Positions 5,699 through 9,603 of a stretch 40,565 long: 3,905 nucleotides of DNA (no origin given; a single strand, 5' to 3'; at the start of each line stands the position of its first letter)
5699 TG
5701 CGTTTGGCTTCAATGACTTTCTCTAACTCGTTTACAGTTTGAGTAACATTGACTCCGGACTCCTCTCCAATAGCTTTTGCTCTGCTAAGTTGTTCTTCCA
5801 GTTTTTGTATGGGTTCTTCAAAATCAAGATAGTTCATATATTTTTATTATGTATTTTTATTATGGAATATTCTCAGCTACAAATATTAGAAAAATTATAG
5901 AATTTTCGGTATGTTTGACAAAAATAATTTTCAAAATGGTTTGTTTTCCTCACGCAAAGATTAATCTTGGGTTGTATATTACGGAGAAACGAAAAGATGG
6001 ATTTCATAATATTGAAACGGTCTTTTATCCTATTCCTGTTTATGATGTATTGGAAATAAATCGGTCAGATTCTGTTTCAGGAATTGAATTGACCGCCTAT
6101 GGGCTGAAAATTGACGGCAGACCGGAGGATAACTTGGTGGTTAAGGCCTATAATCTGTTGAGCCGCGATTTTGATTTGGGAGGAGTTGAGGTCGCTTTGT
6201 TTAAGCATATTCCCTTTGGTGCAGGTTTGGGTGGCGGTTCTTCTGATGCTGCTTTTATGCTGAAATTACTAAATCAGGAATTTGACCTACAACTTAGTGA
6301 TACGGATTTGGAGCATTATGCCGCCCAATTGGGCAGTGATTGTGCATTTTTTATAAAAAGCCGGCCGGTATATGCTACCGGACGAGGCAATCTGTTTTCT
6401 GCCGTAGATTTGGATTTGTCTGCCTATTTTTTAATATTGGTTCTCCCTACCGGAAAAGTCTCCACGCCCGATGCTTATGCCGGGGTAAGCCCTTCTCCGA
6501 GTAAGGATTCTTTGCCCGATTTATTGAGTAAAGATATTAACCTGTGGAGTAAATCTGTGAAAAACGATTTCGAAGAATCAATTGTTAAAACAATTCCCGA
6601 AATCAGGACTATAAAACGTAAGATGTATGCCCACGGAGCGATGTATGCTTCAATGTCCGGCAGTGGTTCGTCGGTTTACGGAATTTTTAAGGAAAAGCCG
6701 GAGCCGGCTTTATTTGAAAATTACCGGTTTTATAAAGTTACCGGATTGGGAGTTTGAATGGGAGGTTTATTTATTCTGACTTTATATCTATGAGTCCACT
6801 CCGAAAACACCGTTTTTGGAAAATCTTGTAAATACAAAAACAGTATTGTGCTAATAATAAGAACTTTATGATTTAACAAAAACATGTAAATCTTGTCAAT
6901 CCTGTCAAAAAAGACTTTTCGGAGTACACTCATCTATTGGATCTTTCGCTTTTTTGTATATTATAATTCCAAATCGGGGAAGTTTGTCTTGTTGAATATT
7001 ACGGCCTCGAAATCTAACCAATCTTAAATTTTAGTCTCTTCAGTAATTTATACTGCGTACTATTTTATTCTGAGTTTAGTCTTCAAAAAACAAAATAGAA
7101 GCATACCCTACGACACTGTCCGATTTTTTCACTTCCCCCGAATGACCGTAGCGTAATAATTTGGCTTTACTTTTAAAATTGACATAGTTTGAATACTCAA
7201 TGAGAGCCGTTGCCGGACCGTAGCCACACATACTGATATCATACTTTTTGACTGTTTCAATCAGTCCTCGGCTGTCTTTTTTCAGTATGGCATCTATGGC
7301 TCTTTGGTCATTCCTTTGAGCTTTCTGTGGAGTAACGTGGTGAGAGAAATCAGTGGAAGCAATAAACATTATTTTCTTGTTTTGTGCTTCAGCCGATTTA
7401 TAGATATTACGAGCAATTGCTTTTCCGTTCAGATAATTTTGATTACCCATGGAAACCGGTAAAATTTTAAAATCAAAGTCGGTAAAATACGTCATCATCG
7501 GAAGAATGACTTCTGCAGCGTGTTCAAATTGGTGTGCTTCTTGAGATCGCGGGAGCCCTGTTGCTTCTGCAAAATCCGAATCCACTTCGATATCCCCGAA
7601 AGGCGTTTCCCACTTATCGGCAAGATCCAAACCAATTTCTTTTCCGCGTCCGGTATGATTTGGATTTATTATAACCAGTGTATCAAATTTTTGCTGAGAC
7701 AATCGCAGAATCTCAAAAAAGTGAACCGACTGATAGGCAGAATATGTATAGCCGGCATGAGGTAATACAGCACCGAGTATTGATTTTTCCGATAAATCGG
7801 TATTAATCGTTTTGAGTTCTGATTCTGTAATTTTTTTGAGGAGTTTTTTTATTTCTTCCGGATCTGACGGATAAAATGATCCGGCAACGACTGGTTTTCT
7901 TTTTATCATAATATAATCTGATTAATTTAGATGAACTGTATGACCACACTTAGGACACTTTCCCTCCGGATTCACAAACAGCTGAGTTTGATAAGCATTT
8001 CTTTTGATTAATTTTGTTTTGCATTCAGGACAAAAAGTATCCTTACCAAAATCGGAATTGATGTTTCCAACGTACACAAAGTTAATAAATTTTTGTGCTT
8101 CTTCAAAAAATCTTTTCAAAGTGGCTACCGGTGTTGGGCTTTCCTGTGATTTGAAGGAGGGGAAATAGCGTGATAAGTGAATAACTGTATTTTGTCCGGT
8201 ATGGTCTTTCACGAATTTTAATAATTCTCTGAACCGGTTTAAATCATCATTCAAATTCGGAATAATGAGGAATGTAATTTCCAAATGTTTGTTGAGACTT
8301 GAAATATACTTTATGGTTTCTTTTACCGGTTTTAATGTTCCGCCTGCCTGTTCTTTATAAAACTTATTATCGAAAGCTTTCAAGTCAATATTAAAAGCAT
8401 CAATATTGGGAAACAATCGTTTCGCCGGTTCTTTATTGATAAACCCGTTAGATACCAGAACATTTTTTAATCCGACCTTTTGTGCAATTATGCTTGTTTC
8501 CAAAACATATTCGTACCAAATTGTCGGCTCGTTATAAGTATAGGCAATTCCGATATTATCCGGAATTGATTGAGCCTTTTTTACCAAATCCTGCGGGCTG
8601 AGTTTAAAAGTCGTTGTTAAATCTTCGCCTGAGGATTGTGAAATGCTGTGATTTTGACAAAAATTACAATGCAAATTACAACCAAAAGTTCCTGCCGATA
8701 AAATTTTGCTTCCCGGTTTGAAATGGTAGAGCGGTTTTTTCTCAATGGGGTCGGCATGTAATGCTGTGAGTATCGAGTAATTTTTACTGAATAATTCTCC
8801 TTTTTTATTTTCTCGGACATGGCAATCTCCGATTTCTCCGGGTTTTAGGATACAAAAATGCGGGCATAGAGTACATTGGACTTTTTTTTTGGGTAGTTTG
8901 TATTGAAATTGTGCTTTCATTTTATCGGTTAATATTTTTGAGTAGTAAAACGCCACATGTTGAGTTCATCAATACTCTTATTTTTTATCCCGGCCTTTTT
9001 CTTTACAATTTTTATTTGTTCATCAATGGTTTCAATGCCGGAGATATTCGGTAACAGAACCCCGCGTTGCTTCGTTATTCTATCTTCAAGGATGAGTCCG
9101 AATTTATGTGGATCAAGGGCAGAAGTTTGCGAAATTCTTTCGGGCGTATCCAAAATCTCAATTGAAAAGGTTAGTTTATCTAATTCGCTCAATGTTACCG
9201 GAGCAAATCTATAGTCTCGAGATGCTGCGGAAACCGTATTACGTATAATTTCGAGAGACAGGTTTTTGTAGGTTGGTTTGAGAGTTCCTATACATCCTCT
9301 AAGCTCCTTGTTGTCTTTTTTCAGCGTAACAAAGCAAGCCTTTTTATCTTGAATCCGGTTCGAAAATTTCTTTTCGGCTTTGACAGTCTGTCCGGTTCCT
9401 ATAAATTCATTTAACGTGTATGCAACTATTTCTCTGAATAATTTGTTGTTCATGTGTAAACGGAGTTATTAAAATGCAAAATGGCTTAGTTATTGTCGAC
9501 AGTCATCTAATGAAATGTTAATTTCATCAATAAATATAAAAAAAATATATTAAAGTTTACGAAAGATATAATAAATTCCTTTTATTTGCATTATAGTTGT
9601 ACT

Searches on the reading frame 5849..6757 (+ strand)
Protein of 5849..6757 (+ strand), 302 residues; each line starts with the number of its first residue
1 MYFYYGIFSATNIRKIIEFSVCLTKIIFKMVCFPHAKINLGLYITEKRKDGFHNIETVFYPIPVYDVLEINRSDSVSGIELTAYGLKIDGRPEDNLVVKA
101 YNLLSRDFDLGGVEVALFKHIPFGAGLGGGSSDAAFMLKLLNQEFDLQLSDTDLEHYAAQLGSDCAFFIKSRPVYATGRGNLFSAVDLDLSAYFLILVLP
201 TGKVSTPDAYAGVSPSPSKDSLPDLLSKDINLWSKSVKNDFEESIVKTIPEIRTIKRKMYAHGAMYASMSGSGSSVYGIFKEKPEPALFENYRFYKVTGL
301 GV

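Call 81: search_protein_families(library=pfam, proteins=[window:5849-6757:+])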
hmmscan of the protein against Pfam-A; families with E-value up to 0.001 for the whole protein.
window:5849-6757:+ (302 aa): 2 families
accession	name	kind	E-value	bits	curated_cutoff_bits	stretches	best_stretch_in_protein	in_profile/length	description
PF00288.32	GHMP_kinases_N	-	1.3e-15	57.8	22.3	1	95-169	1-84/87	GHMP kinases N terminal domain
PF08544.19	GHMP_kinases_C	-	3.4e-11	43.8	21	1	222-287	2-73/85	GHMP kinases C terminal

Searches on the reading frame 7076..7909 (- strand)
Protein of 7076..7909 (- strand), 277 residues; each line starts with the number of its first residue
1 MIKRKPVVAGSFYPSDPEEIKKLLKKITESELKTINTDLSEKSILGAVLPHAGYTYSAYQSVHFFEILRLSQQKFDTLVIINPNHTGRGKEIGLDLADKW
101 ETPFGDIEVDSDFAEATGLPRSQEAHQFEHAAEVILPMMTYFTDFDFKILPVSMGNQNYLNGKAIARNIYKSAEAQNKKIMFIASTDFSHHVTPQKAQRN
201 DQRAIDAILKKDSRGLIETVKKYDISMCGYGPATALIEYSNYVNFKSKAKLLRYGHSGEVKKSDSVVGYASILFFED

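Call 81: search_protein_families(library=pfam, proteins=[window:7076-7909:-])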
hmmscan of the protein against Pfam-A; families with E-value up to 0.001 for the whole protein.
window:7076-7909:- (277 aa): 1 family
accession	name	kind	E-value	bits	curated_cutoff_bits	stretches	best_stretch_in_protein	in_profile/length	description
PF01875.22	Memo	-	5e-58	196.9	27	1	6-272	2-268/269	Memo-like protein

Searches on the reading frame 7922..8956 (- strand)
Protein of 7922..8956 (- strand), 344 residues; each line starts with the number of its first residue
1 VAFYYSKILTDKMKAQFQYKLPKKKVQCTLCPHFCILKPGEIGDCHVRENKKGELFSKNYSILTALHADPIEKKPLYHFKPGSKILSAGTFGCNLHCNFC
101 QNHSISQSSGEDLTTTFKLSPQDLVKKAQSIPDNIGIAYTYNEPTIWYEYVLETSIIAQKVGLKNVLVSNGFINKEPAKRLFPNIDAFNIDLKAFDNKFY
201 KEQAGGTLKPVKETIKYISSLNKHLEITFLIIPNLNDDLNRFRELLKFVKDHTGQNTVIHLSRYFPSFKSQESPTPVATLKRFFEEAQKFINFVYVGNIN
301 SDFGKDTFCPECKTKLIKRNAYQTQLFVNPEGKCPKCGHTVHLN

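Call 81: search_protein_families(library=pfam, proteins=[window:7922-8956:-])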
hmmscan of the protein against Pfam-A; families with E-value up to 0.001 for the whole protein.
window:7922-8956:- (344 aa): 1 family
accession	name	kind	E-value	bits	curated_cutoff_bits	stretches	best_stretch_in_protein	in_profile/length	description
PF04055.27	Radical_SAM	-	3.1e-19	70.2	29.5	1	90-242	4-162/166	Radical SAM superfamily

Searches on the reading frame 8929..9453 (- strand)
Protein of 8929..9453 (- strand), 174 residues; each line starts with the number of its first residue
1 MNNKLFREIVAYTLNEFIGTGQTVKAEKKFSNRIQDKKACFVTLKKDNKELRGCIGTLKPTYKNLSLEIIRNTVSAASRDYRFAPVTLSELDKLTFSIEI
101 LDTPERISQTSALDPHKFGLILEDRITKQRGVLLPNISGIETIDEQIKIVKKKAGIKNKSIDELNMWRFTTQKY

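Call 29: search_protein_families(library=pfam, proteins=[window:8929-9453:-])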
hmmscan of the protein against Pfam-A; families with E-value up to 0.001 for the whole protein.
window:8929-9453:- (174 aa): 1 family
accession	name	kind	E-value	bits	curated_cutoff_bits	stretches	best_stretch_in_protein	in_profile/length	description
PF01871.22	AMMECR1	-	3.6e-40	137.7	25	1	13-173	7-167/168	AMMECR1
